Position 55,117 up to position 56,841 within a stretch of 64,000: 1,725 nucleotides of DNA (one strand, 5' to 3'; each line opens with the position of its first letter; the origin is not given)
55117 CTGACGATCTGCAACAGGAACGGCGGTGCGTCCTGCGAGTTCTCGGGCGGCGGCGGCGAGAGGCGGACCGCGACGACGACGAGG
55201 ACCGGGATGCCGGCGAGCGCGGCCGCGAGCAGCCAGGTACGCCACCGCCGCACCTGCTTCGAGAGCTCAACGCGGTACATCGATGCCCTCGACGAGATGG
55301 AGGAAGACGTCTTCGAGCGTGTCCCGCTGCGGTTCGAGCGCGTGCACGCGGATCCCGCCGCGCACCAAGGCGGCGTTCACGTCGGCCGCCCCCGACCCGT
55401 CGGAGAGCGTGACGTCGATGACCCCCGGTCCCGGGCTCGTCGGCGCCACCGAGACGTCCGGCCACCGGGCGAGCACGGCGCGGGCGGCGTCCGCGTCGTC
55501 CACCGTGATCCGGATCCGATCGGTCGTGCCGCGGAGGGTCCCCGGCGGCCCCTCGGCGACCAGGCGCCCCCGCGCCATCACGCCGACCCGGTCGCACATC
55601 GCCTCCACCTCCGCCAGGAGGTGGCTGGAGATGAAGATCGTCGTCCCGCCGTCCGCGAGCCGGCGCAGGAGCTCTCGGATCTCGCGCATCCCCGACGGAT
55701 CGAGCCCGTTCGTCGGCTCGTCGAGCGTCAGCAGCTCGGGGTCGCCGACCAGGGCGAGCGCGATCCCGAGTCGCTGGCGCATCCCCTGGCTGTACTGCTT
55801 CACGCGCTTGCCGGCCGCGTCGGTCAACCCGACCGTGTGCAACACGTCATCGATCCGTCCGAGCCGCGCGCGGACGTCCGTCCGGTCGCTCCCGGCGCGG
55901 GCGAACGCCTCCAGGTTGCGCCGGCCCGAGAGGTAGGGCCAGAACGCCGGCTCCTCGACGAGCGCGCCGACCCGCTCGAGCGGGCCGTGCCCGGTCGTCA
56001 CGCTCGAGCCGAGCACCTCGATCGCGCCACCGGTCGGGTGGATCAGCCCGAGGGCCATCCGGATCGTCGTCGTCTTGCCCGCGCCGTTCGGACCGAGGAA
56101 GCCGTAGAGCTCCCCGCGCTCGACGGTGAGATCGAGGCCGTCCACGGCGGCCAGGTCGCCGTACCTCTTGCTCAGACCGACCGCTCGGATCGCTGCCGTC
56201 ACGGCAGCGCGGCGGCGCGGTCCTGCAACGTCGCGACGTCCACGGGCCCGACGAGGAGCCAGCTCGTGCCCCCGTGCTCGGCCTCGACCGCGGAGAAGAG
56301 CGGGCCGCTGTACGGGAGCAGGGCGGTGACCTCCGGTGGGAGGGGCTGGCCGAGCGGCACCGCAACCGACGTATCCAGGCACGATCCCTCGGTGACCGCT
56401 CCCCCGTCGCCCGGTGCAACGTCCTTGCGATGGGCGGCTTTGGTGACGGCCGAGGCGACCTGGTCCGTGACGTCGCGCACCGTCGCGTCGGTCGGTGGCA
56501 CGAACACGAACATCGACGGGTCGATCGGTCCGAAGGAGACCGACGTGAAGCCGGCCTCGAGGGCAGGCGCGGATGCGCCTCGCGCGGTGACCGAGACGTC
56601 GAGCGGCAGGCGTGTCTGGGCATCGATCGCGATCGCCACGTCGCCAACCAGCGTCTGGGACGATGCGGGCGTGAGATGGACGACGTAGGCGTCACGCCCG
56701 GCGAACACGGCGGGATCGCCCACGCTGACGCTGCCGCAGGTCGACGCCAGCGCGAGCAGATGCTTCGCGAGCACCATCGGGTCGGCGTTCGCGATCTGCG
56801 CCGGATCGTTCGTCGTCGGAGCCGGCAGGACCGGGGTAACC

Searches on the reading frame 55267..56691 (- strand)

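Call 43: search_protein_families(library=pfam, proteins=[window:55267-56691:-], max_evalue=0.00001)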
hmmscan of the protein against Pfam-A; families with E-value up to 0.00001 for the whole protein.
window:55267-56691:- (474 aa): 2 families
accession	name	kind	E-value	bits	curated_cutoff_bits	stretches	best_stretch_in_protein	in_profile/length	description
PF00005.33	ABC_tran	-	2.5e-28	99.8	25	1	184-328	2-137/137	ABC transporter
PF13304.12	AAA_21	-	1.1e-13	52.3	27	1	289-360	227-301/304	AAA domain, putative AbiEii toxin, Type IV TA system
